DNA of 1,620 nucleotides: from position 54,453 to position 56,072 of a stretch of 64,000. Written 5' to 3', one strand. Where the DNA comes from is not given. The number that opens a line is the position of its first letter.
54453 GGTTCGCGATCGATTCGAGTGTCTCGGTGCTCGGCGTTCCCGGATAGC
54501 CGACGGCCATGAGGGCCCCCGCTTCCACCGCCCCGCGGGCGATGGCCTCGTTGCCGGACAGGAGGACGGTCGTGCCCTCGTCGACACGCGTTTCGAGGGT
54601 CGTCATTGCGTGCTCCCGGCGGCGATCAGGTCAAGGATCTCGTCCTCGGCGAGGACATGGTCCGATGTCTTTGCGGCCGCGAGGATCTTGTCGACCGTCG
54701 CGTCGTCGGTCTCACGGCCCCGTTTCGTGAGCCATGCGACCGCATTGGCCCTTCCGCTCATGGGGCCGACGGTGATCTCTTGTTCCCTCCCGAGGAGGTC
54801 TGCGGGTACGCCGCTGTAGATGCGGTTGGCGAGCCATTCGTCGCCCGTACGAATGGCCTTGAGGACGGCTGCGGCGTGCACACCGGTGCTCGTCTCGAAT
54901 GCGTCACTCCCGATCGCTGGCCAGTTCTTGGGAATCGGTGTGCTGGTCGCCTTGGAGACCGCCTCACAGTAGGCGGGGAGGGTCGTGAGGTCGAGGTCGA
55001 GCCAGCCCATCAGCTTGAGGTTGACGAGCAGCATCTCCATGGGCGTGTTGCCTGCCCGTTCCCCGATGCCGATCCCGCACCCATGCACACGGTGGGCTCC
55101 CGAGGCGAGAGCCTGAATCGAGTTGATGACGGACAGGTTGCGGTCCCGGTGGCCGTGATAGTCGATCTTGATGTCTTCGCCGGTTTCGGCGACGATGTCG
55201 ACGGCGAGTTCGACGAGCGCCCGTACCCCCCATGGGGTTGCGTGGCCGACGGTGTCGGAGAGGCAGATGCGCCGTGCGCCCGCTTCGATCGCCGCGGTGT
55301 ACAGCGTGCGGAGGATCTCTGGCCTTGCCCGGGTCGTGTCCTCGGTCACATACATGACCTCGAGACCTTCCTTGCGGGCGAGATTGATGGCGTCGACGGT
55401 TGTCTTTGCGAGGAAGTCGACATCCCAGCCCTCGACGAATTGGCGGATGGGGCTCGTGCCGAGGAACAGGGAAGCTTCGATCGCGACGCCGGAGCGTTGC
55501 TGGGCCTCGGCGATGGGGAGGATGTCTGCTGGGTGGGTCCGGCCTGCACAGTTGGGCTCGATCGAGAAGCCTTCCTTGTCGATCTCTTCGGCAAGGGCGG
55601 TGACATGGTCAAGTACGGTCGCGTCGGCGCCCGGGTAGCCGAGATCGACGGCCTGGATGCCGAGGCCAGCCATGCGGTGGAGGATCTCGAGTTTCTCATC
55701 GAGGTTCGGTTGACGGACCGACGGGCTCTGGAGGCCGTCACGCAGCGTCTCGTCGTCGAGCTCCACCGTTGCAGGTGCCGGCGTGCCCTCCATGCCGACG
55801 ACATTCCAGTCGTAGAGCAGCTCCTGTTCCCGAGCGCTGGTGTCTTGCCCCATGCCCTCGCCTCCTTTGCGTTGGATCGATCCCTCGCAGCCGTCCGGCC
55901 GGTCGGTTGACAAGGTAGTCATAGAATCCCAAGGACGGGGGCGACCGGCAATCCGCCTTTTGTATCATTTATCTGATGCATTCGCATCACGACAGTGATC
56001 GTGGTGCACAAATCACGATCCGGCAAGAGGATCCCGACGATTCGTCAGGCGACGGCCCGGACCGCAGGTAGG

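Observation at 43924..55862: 12-gene minus-strand operon combining IorAB, a second three-subunit OFOR, a LeuA-like lyase/synthase, LeuCD-like dehydratase, CoA-transferase, hydratase and SDR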

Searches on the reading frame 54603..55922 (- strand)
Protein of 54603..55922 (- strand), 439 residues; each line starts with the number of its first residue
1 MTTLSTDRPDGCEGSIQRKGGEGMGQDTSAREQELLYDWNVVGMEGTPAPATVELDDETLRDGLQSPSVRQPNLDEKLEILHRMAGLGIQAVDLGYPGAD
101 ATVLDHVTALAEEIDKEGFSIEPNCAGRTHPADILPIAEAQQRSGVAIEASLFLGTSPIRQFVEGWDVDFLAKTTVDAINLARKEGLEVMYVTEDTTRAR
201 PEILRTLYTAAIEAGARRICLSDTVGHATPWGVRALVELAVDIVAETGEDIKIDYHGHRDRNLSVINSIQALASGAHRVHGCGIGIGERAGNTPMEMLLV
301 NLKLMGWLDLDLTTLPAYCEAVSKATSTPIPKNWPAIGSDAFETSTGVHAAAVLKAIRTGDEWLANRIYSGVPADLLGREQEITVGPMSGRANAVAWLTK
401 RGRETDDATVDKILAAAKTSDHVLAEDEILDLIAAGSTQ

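Call 5: search_protein_families(library=pfam, proteins=[window:54603-55922:-])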
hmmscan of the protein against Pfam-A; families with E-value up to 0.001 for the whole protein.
window:54603-55922:- (439 aa): 1 family
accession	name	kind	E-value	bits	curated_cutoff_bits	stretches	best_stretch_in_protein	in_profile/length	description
PF00682.25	HMGL-like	-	2.7e-39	135.6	29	1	53-315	2-253/260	HMGL-like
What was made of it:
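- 54603..55853 (-): LeuA-like DRE-TIM acyl-CoA:2-oxoacid condensing enzyme, 416 aa, with no LeuA regulatory domain. Proposed 2-benzylmalate synthase (inferred). It hits Pfam HMGL-like (call 5).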

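Call 8: search_protein_families(library=ncbifam, proteins=[window:54603-55853:-], max_evalue=0.00001)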
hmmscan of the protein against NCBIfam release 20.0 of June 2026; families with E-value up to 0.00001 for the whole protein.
window:54603-55853:- (416 aa): 18 families
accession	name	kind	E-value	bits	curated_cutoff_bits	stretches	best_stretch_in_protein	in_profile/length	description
NF002085.0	PRK00915.1-2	subfamily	2.2e-52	178.4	517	1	26-396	10-359/504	2-isopropylmalate synthase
TIGR02660.1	nifV_homocitr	equivalog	8.6e-51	173.3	462.9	1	30-396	2-347/365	homocitrate synthase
TIGR02090.1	LEU1_arch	subfamily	1.1e-48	166.2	484.75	1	32-395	3-345/363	isopropylmalate/citramalate/homocitrate synthases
NF002086.0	PRK00915.1-3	equivalog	5.7e-46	157.1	532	1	29-395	6-363/516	2-isopropylmalate synthase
TIGR02146.1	LysS_fung_arch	equivalog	1.9e-44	152.3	413.55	1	34-395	3-343/344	homocitrate synthase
NF002088.0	PRK00915.1-5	equivalog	8.3e-43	146.6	697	1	30-396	4-361/514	2-isopropylmalate synthase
TIGR00973.1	leuA_bact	equivalog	4.9e-42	144.1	598.7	1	30-393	2-356/494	2-isopropylmalate synthase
NF041069.1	IPMS_Sufob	equivalog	1.1e-41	143.4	600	1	33-395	4-347/371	isopropylmalate synthase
NF002087.0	PRK00915.1-4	equivalog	3.5e-41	141.3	729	1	33-393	10-362/516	2-isopropylmalate synthase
NF002084.0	PRK00915.1-1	equivalog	2.1e-35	122.3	748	1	31-390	6-356/523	2-isopropylmalate synthase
TIGR00977.1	citramal_synth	equivalog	6.2e-30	104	450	1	30-392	2-360/526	citramalate synthase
NF042434.1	IPMS_Lepto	equivalog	3.9e-29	101.8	500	1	29-396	5-368/374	2-isopropylmalate synthase LeuA2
NF006049.0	PRK08195.1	subfamily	5.1e-21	75.1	229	1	152-298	121-265/344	4-hyroxy-2-oxovalerate/4-hydroxy-2-oxopentanoic acid aldolase,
NF042433.1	CitmalDyn_Leptosp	equivalog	6.1e-20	71.3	950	1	153-375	128-342/514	(R)-citramalate synthase CimA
NF002991.1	PRK03739.1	subfamily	6e-18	64.8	455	1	198-338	206-346/550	2-isopropylmalate synthase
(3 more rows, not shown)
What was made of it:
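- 54603..55853 (-): It falls below every NCBIfam LeuA, NifV and CimA cutoff, with a best score of 178 bits against 517 (call 8).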

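Call 12: find_homologous_proteins(query=window:54603-55853:-, max_evalue=1e-20)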
Query window:54603-55853:- (416 aa): 8000 proteins with E <= 1e-20 among 8000 candidates; the best 120 are listed.
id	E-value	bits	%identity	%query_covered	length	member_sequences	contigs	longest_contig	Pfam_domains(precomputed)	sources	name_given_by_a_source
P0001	5.2e-273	923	100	100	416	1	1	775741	PF00682.26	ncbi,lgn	ncbi:MAG: LeuA family protein [Acidimicrobiia bacterium]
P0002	1.5e-228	777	82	99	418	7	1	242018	PF00682.26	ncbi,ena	-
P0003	1.2e-219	747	81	97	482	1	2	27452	PF00682.26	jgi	-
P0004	6.0e-219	745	79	99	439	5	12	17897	PF00682.26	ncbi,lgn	-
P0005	8.3e-219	745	80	99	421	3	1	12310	PF00682.26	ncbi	-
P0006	4.9e-218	742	80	96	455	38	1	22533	PF00682.26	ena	-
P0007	5.6e-217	739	80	99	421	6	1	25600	PF00682.26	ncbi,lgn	-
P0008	3.7e-216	736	78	100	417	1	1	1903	PF00682.26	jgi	jgi:2-isopropylmalate synthase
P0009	4.6e-216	736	78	100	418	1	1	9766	PF00682.26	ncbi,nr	ncbi:MAG: 2-isopropylmalate synthase [bacterium]|nr:2-isopropylmalate synthase [bacterium]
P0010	1.4e-214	731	77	100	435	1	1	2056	PF00682.26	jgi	jgi:2-isopropylmalate synthase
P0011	2.0e-214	730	80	95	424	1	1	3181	PF00682.26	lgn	-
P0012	4.2e-214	729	78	99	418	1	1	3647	PF00682.26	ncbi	-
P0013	4.3e-214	729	78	99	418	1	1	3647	PF00682.26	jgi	-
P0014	8.6e-214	728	81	96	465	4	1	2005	PF00682.26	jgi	jgi:isopropylmalate/homocitrate/citramalate synthase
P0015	1.0e-213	728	80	95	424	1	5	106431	PF00682.26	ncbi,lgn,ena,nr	ncbi:MAG: 2-isopropylmalate synthase [Acidobacteria bacterium]|nr:2-isopropylmalate synthase [Acidob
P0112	2.3e-189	648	69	99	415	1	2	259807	PF00682.26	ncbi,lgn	-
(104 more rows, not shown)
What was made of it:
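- Checked: The LeuA-like start is confirmed by an identical 416-aa database protein (call 12):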

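Call 13: find_encoding_contigs(protein=P0001, flank=10000, max_places=2)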
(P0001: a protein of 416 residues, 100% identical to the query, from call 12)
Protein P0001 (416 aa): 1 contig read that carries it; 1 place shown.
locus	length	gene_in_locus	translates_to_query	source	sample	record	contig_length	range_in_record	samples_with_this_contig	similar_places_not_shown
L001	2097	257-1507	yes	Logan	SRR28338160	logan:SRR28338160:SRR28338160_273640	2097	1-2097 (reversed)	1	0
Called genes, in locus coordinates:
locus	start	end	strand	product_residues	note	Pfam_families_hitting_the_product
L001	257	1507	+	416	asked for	PF00682:HMGL-like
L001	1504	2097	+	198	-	?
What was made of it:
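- Tried and rejected: The LeuA-like protein did identify the source MAG (calls 12 and 13).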

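Call 14: find_encoding_contigs(protein=P0112, flank=10000, max_places=2)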
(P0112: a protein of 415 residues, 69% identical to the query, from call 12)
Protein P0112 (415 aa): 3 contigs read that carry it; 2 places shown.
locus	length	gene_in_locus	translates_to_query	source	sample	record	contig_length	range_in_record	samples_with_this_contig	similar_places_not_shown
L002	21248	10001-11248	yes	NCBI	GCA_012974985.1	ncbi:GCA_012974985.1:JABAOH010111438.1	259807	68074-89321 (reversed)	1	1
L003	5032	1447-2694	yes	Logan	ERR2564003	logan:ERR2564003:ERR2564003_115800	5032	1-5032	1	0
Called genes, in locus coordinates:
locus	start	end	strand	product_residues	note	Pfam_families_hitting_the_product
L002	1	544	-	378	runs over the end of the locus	PF01855:POR_N, PF17147:PFOR_II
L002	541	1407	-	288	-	PF01558:POR, PF14697:Fer4_21 (faint), PF00037:Fer4 (faint), PF12797:Fer4_2 (faint), PF12838:Fer4_7 (weak)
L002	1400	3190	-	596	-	PF01855:POR_N, PF02779:Transket_pyr (faint), PF02775:TPP_enzyme_C, PF00037:Fer4 (faint), PF12838:Fer4_7 (weak), PF13237:Fer4_10 (faint)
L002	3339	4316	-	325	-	PF00941:FAD_binding_5, PF03450:CO_deh_flav_C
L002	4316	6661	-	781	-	PF01315:Ald_Xan_dh_C, PF02738:MoCoBD_1, PF20256:MoCoBD_2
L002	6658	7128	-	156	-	PF00111:Fer2, PF13085:Fer2_3 (weak), PF01799:Fer2_2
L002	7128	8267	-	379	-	PF04303:PrpF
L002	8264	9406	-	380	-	PF00108:Thiolase_N, PF00109:ketoacyl-synt (weak), PF02803:Thiolase_C, PF22691:Thiolase_C_1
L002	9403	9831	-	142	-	PF12172:zf-ChsH2, PF01796:OB_ChsH2_C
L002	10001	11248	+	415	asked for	PF00682:HMGL-like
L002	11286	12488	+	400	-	PF02515:CoA_transf_3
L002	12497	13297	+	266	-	PF00378:ECH_1, PF16113:ECH_2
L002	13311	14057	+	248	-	PF00106:adh_short, PF08659:KR, PF13561:adh_short_C2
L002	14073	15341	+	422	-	PF00330:Aconitase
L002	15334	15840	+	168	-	PF00694:Aconitase_C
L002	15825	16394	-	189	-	PF01814:Hemerythrin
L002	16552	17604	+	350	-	PF08240:ADH_N, PF01262:AlaDh_PNT_C (weak), PF00107:ADH_zinc_N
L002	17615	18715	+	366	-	PF00378:ECH_1, PF16113:ECH_2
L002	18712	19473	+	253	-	PF00378:ECH_1, PF16113:ECH_2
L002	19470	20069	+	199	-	PF00440:TetR_N, PF17932:TetR_C_24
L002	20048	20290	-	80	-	-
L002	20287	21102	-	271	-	PF01869:BcrAD_BadFG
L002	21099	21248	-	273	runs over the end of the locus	PF01869:BcrAD_BadFG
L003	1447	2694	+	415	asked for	PF00682:HMGL-like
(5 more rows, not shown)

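Call 16: find_encoding_contigs(protein=P0015, flank=10000, max_places=1)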
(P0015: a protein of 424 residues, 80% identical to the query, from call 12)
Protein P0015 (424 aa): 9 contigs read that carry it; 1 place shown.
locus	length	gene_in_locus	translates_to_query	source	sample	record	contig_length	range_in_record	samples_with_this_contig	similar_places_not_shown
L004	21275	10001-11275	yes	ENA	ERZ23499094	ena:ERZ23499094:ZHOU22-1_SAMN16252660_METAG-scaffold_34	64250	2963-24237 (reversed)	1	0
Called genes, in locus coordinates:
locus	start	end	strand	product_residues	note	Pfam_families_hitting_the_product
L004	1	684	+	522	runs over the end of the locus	PF00501:AMP-binding, PF13193:AMP-binding_C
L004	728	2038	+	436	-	PF00501:AMP-binding, PF14535:AMP-binding_C_2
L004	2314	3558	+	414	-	PF13433:Peripla_BP_5, PF13458:Peripla_BP_6, PF01094:ANF_receptor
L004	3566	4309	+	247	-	PF13481:AAA_25 (faint), PF00005:ABC_tran, PF02463:SMC_N (faint), PF12399:BCA_ABC_TP_C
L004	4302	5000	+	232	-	PF00005:ABC_tran, PF13304:AAA_21 (faint)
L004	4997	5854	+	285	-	PF02653:BPD_transp_2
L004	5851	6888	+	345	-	PF02653:BPD_transp_2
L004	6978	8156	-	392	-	PF04303:PrpF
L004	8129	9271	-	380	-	PF00108:Thiolase_N, PF00109:ketoacyl-synt (weak), PF02803:Thiolase_C, PF22691:Thiolase_C_1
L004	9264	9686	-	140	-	PF12172:zf-ChsH2, PF01796:OB_ChsH2_C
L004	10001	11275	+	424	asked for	PF00682:HMGL-like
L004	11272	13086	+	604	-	PF01855:POR_N, PF02779:Transket_pyr (faint), PF02775:TPP_enzyme_C, PF00037:Fer4 (faint), PF12797:Fer4_2 (faint), PF12838:Fer4_7 (weak)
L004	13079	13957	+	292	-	PF01558:POR, PF12797:Fer4_2 (faint), PF14697:Fer4_21 (weak), PF12838:Fer4_7 (faint), PF00037:Fer4 (weak)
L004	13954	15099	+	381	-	PF01855:POR_N, PF02780:Transketolase_C (weak), PF17147:PFOR_II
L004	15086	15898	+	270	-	PF02775:TPP_enzyme_C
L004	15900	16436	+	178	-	PF01558:POR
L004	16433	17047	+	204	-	PF00440:TetR_N, PF17932:TetR_C_24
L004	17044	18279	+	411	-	PF02515:CoA_transf_3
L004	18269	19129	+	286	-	PF00378:ECH_1, PF16113:ECH_2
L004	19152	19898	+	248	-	PF00106:adh_short, PF08659:KR, PF13561:adh_short_C2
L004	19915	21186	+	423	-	PF00330:Aconitase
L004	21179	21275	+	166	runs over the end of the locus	PF00694:Aconitase_C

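Call 17: find_encoding_contigs(protein=P0002, flank=10000, max_places=1)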
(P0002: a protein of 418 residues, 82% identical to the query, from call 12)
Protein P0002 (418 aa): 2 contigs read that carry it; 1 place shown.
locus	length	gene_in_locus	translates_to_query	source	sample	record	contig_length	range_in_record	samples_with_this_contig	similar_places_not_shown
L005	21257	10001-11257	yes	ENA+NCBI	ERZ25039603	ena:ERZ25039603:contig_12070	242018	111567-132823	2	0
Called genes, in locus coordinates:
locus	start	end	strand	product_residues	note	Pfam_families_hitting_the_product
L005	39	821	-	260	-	PF00378:ECH_1, PF16113:ECH_2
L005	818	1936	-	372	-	PF00378:ECH_1, PF16113:ECH_2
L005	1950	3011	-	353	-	PF08240:ADH_N, PF01262:AlaDh_PNT_C, PF00107:ADH_zinc_N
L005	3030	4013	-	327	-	PF00941:FAD_binding_5, PF03450:CO_deh_flav_C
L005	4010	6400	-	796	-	PF01315:Ald_Xan_dh_C, PF02738:MoCoBD_1, PF20256:MoCoBD_2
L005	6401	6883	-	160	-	PF00111:Fer2, PF13085:Fer2_3 (weak), PF01799:Fer2_2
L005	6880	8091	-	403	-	PF04303:PrpF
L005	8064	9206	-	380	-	PF00108:Thiolase_N, PF00109:ketoacyl-synt (weak), PF02803:Thiolase_C, PF22691:Thiolase_C_1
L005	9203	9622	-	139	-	PF12172:zf-ChsH2, PF01796:OB_ChsH2_C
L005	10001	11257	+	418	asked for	PF00682:HMGL-like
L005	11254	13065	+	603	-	PF01855:POR_N, PF02779:Transket_pyr (faint), PF02775:TPP_enzyme_C, PF12838:Fer4_7 (weak)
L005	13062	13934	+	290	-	PF01558:POR, PF12797:Fer4_2 (faint), PF14697:Fer4_21 (faint), PF12838:Fer4_7 (weak), PF00037:Fer4 (weak)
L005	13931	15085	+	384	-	PF01855:POR_N, PF02780:Transketolase_C (weak), PF17147:PFOR_II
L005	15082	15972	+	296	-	PF02775:TPP_enzyme_C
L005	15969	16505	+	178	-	PF01558:POR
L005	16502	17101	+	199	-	PF00440:TetR_N, PF17932:TetR_C_24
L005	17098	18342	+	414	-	PF02515:CoA_transf_3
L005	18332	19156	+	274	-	PF00378:ECH_1, PF16113:ECH_2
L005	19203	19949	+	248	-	PF00106:adh_short, PF08659:KR, PF23441:SDR (faint), PF13561:adh_short_C2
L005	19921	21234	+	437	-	PF00330:Aconitase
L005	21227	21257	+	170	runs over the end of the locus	PF00694:Aconitase_C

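Call 24: search_solved_structures(query=window:54603-55853:-, max_evalue=1e-10)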
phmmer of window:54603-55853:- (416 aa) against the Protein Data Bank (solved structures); distinct sequences matched with E-value up to 1e-10: 12.
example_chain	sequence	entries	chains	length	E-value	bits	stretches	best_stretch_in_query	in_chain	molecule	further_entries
6ktq_A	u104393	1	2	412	1.1e-32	116.9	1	31-402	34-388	Homocitrate synthase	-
3rmj_A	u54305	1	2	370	5.8e-31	111.2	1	31-338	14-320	2-isopropylmalate synthase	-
3eeg_A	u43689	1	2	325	5.4e-24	88.3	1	33-334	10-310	2-isopropylmalate synthase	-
6e1j_A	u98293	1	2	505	8.3e-24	87.7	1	25-394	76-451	2-isopropylmalate synthase, A genome specific 1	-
3ewb_X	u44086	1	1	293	6e-23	84.8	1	30-310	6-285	2-isopropylmalate synthase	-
4ov4_A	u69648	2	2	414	7.6e-22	81.2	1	26-395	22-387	2-isopropylmalate synthase | isopropylmalate synthase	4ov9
3ivs_A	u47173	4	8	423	9e-22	80.9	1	34-332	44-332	Homocitrate synthase, mitochondrial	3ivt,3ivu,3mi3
3a9i_A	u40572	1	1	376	9e-20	74.4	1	33-330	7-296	Homocitrate synthase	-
2ztj_A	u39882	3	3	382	9.5e-20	74.3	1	33-330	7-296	Homocitrate synthase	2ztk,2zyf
3ble_A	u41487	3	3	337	4.1e-19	72.2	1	155-329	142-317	Citramalate synthase from Leptospira interrogans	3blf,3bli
4lrs_A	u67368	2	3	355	3.9e-13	52.5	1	22-337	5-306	4-hydroxy-2-oxovalerate aldolase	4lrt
4jn6_A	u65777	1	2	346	2.5e-11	46.5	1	151-278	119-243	4-hydroxy-2-oxovalerate aldolase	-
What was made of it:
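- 54603..55853 (-): Its best PDB hit is only 117 bits (call 24).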

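Call 34: find_related_loci(query=A1, collection=genome_contigs, flank=10000)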
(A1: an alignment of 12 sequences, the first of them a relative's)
Query A1 (416 aa) in genome_contigs; peptide patterns used: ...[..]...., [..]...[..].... (x = any residue, [..] = any of these).
600 stretches matched a pattern (row limit reached: there are more); 591 encode a relative of the query (tblastn E <= 1e-3); the best 80 are kept; 80 distinct loci.
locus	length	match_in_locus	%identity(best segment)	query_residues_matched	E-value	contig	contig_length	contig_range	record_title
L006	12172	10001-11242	80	2-415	0e+0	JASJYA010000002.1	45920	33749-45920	MAG: Actinomycetota bacterium isolate MT_MAG6 NODE_78_length_45920_cov_59.357855, whole genome shotgun sequence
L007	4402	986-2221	79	4-415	0e+0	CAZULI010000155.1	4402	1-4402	MAG TPA_asm: uncultured Acidimicrobiaceae bacterium isolate binchicken_co235_327 genome assembly, contig: NODE_41164_len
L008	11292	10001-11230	80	2-411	0e+0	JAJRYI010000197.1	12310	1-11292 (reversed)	MAG: Actinomycetes bacterium isolate Dive96_bin3.271 k141_1292416, whole genome shotgun sequence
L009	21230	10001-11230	80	2-411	0e+0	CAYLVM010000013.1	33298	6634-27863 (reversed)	MAG TPA_asm: uncultured Acidimicrobiaceae bacterium isolate SRP128015_co1_239 genome assembly, contig: NODE_1387_length_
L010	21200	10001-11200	79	8-407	0e+0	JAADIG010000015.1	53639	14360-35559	MAG: Actinomycetota bacterium isolate M_MetaBat.3 contig-127_537, whole genome shotgun sequence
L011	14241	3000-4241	75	3-416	0e+0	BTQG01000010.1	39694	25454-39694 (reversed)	MAG: Acidimicrobiia bacterium BMS9Abin07 DNA, NODE_164_length_39694, whole genome shotgun sequence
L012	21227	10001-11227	74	7-415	0e+0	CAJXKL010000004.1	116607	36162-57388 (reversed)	MAG TPA_asm: uncultured Candidatus Microthrix sp. isolate SRR1509796_bin.8_MetaBAT_v2.12.1_MAG genome assembly, contig:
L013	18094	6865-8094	78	2-411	0e+0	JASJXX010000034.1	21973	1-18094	MAG: Actinomycetota bacterium isolate MT_MAG3 NODE_794_length_21973_cov_32.508121, whole genome shotgun sequence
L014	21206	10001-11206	73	8-410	0e+0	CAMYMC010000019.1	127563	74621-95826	MAG: uncultured Acidimicrobiaceae bacterium isolate ES_M_Acidobacteriota_16 genome assembly, contig: scaffold_217, whole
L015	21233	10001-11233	74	2-412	0e+0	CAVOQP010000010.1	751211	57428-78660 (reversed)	MAG: uncultured Acidimicrobiia bacterium isolate MFD09964.bin.1.70 genome assembly, contig: contig_7785, whole genome sh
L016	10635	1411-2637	68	2-410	0e+0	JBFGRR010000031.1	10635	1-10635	MAG: Acidimicrobiia bacterium isolate Mix_sand04.2021.02.Z.24 k141_75393_length_10635_cov_12.0177, whole genome shotgun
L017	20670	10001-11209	68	4-406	0e+0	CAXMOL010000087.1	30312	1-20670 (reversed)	MAG: uncultured Kiloniellaceae bacterium isolate 07C-BC-St04_bin.20.orig genome assembly, contig: k141_2355080, whole ge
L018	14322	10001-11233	70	4-414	0e+0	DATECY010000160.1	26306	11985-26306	MAG TPA_asm: Acidimicrobiia bacterium isolate SMAG_U8284 k141_1856085, whole genome shotgun sequence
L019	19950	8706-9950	67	1-414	0e+0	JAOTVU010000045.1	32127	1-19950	MAG: Acidimicrobiia bacterium isolate 13_May_SF_Bin57 13_May_SF_Bin57_scaffold_817_c1, whole genome shotgun sequence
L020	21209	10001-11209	66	8-410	6e-170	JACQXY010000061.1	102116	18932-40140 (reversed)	MAG: Acidobacteria bacterium isolate NC_groundwater_1527_Pr4_S-0.65um_71_16 SR1-18-Sp65_coassembly_scaffold_362384, whol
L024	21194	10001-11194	63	10-410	1e-160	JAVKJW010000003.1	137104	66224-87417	MAG: Candidatus Thermofontivivens primus isolate QQ_201705_bins_113 QQ_201705_bins_113_scaffold_3, whole genome shotgun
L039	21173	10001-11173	59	26-416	2e-151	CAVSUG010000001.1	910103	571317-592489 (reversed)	MAG: uncultured Chloroflexia bacterium isolate MFD09603.bin.2.233 genome assembly, contig: contig_35210, whole genome sh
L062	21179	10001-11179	58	12-407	5e-147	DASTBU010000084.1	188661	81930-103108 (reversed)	MAG TPA_asm: Vicinamibacterales bacterium isolate SMAG_U774 k141_621641, whole genome shotgun sequence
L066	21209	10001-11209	56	9-410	2e-146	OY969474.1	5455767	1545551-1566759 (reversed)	MAG: uncultured Acidobacteriota bacterium isolate MFD05747.bin.1.131 genome assembly, chromosome: 1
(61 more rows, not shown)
